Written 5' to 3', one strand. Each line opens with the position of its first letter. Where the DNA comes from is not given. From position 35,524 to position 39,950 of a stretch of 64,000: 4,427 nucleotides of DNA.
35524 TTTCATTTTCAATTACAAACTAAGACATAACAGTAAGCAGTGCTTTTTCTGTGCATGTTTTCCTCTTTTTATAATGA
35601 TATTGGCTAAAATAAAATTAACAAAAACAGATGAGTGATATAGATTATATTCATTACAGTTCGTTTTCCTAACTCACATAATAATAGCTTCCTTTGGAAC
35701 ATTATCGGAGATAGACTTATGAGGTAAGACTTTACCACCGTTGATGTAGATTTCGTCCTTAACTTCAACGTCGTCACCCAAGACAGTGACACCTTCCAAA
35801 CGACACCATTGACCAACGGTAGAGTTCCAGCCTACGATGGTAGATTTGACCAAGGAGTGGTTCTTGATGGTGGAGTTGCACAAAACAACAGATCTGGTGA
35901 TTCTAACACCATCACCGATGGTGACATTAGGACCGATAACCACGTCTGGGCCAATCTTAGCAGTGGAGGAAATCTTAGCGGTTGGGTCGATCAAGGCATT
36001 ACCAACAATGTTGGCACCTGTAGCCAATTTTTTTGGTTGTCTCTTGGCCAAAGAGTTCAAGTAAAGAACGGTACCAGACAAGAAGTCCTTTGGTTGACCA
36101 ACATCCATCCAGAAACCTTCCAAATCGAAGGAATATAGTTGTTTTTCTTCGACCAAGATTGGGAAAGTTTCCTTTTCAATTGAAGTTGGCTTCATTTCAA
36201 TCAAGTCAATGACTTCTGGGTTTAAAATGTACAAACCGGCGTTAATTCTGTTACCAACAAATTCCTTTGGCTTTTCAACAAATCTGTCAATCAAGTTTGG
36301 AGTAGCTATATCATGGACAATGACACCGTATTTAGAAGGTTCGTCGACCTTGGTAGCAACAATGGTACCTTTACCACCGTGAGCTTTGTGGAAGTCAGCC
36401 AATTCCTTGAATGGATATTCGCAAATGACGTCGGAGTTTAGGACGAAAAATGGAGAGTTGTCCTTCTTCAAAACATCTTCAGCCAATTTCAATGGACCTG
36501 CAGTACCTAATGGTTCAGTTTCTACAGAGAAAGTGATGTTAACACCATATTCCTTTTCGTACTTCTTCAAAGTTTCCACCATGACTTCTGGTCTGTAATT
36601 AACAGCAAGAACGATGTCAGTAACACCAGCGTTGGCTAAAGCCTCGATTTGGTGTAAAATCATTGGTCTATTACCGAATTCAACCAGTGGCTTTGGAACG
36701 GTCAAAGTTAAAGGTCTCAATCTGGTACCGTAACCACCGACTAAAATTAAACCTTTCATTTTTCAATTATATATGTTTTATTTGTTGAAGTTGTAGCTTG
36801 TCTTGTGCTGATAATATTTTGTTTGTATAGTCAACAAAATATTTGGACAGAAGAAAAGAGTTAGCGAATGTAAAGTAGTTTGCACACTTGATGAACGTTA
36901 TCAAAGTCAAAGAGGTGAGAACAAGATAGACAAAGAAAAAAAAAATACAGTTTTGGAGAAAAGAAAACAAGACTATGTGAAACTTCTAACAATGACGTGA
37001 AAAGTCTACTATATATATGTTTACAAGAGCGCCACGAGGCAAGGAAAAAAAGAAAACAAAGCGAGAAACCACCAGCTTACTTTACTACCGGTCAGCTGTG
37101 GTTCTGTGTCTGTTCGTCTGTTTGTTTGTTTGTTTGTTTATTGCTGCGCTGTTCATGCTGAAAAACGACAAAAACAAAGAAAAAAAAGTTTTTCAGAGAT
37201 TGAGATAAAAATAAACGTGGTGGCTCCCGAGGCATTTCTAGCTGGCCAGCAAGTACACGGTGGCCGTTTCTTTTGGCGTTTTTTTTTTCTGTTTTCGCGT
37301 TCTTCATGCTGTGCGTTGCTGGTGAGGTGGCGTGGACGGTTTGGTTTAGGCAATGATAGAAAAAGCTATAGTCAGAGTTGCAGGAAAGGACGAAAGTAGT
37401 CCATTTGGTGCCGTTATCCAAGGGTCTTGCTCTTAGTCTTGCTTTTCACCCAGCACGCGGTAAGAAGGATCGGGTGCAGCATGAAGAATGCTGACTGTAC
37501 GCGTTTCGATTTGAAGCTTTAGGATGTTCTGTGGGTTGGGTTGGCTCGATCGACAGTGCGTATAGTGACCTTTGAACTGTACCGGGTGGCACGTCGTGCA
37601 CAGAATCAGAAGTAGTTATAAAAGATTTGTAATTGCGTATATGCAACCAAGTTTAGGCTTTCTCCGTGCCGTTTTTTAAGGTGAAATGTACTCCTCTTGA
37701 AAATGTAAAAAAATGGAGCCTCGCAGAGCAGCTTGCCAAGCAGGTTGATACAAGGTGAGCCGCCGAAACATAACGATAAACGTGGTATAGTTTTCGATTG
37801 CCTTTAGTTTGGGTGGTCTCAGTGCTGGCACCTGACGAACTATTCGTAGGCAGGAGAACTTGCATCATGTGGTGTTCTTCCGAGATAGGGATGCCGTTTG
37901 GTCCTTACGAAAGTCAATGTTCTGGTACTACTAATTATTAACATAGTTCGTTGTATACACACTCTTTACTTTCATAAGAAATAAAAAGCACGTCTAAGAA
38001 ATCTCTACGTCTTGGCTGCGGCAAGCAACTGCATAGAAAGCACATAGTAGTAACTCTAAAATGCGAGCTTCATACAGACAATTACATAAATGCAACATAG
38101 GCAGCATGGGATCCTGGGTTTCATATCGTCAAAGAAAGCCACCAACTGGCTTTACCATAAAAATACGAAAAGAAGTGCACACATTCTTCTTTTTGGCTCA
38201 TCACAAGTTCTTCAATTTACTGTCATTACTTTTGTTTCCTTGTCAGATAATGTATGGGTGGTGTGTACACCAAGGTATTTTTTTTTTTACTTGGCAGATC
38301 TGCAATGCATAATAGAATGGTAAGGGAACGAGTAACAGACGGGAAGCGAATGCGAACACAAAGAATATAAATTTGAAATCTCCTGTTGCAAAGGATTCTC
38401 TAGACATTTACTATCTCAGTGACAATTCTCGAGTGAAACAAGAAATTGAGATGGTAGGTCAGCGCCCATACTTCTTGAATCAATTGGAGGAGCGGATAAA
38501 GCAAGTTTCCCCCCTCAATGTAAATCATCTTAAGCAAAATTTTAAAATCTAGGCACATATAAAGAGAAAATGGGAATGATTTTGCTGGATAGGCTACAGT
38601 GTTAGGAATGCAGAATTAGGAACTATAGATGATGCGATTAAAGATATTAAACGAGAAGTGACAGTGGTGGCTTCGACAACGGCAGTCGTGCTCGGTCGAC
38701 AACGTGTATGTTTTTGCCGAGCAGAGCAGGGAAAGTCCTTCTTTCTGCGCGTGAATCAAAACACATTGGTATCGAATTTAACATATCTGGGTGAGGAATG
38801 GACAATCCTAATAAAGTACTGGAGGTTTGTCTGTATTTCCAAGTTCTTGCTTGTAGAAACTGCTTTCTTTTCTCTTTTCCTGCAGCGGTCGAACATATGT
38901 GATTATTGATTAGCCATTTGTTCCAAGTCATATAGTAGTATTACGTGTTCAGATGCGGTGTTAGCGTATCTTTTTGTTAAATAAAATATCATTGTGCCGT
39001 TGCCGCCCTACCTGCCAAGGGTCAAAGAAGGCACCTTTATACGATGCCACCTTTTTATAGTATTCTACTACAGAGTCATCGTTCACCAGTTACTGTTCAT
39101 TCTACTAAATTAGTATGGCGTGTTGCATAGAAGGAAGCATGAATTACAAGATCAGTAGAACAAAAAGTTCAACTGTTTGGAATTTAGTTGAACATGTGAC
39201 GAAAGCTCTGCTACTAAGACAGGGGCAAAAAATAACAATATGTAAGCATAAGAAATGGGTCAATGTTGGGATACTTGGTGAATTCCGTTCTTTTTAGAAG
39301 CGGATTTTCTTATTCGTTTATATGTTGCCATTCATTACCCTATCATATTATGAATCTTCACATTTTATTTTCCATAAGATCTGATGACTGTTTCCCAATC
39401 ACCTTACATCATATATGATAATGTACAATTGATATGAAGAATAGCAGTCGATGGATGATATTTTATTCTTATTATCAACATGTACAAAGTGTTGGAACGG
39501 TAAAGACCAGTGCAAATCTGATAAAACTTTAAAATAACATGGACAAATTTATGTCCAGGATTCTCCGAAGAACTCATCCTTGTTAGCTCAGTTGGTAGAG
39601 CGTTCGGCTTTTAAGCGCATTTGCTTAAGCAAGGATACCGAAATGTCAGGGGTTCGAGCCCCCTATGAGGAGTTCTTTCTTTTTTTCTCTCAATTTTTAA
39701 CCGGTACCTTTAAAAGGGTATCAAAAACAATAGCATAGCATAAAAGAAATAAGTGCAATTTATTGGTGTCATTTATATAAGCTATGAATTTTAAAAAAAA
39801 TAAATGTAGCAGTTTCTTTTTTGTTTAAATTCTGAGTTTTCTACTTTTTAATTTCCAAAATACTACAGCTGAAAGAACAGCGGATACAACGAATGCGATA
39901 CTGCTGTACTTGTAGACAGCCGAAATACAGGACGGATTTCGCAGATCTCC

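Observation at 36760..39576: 2.8 kb ORF-free region between PSA1 and tRNA-Lys with a GC-rich core (about 37200-37900)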

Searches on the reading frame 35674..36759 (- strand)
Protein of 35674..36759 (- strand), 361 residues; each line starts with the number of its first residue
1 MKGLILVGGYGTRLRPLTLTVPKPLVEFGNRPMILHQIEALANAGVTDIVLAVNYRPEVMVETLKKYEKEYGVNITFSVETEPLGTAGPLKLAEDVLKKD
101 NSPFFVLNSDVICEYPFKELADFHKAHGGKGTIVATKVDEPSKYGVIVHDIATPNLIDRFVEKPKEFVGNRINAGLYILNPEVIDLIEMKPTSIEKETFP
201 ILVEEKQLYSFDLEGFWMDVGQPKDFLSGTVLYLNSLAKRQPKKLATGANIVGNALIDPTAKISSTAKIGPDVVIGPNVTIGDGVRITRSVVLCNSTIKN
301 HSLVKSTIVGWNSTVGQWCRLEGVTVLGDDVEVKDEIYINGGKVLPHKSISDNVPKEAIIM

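Call 10: find_encoding_contigs(protein=window:35674-36759:-, flank=10000, max_places=10)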
Protein window:35674-36759:- (361 aa): 23 contigs read that carry it; 10 places shown.
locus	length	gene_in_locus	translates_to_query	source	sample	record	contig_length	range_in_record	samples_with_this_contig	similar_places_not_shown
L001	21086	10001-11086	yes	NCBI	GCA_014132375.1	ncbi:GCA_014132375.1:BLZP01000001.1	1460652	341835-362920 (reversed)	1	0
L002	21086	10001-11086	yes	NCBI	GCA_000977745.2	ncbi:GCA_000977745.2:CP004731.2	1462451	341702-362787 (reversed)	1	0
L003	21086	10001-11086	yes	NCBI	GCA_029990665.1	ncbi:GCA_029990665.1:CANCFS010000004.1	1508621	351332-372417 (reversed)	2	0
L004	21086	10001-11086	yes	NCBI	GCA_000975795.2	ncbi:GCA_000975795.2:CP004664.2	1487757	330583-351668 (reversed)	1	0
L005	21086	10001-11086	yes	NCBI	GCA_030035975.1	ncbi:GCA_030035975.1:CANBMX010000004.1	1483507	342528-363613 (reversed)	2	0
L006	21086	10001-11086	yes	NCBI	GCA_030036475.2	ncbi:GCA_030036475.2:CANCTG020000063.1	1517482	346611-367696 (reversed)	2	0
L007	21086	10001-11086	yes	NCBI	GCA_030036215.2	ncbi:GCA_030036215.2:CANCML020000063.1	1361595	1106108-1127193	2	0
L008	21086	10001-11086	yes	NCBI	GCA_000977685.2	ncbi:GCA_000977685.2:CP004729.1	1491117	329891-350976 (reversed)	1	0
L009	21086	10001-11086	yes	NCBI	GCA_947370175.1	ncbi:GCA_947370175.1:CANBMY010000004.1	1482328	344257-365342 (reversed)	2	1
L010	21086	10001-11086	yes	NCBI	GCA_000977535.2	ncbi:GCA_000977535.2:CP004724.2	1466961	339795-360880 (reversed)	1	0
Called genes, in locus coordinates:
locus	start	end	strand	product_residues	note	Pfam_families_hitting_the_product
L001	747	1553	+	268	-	PF10342:Kre9_KNH, PF05390:Kre9_KNH1_C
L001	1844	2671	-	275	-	PF05383:La, PF00076:RRM_1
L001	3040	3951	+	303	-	PF01553:Acyltransferase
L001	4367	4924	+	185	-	-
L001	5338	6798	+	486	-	PF07690:MFS_1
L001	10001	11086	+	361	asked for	PF00483:NTP_transferase, PF12804:NTP_transf_3, PF25084:LbH_EIF2B, PF00132:Hexapep (weak), PF25087:GMPPB_C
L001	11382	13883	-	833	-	PF04383:KilA-N, PF12796:Ank_2 (faint), PF13857:Ank_5 (faint), PF00023:Ank (faint), PF13606:Ank_3 (faint), PF13637:Ank_4 (faint)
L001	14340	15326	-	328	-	PF12146:Hydrolase_4, PF12697:Abhydrolase_6 (weak)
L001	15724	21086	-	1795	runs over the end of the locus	-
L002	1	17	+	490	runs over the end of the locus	PF13894:zf-C2H2_4 (faint)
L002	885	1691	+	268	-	PF05390:Kre9_KNH1_C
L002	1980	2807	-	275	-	PF05383:La, PF00076:RRM_1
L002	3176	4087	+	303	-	PF01553:Acyltransferase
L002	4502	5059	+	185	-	-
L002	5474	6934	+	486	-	PF07690:MFS_1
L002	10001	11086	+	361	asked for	PF00483:NTP_transferase, PF12804:NTP_transf_3, PF25084:LbH_EIF2B, PF00132:Hexapep (weak), PF25087:GMPPB_C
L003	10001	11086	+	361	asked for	PF00483:NTP_transferase, PF12804:NTP_transf_3, PF25084:LbH_EIF2B, PF00132:Hexapep (weak), PF25087:GMPPB_C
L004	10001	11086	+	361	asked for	PF00483:NTP_transferase, PF12804:NTP_transf_3, PF25084:LbH_EIF2B, PF00132:Hexapep (weak), PF25087:GMPPB_C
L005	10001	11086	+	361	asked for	PF00483:NTP_transferase, PF12804:NTP_transf_3, PF25084:LbH_EIF2B, PF00132:Hexapep (weak), PF25087:GMPPB_C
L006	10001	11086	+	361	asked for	PF00483:NTP_transferase, PF12804:NTP_transf_3, PF25084:LbH_EIF2B, PF00132:Hexapep (weak), PF25087:GMPPB_C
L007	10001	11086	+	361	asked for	PF00483:NTP_transferase, PF12804:NTP_transf_3, PF25084:LbH_EIF2B, PF00132:Hexapep (weak), PF25087:GMPPB_C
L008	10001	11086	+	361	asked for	PF00483:NTP_transferase, PF12804:NTP_transf_3, PF25084:LbH_EIF2B, PF00132:Hexapep (weak), PF25087:GMPPB_C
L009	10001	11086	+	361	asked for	PF00483:NTP_transferase, PF12804:NTP_transf_3, PF25084:LbH_EIF2B, PF00132:Hexapep (weak), PF25087:GMPPB_C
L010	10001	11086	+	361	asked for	PF00483:NTP_transferase, PF12804:NTP_transf_3, PF25084:LbH_EIF2B, PF00132:Hexapep (weak), PF25087:GMPPB_C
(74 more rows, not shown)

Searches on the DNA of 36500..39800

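Call 6: search_rna_families(source=window, start=36500, end=39800, threshold=evalue, max_evalue=10)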
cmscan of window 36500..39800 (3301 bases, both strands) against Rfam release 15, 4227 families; matches with E-value up to 10: 6.
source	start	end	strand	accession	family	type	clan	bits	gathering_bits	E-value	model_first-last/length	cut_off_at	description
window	39577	39672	+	RF00005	tRNA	Gene; tRNA;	CL00001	52.9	29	8.2e-10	1-71/71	no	tRNA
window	37948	38002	-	RF00103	mir-1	Gene; miRNA;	-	17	45.6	6.4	1-79/79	no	mir-1 microRNA precursor family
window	37851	37885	+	RF01534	TB10Cs4H4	Gene; snRNA; snoRNA; HACA-box;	-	16.9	50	8.2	1-66/66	no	Trypanosomatid snoRNA TB10Cs4H4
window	37348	37375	+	RF01634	ceN44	Gene; snRNA; snoRNA; CD-box;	-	16.4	70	9.7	1-74/74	no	Caenorhabditis snoRNA ceN44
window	37121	37318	+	RF02142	HOXA11-AS1_6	Gene; lncRNA;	-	14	50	6.5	1-179/179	no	HOXA11 antisense RNA 1 conserved region 6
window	39547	39710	+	RF02099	rivX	Gene; sRNA;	-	13.3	100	3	1-248/248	no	rivX sRNA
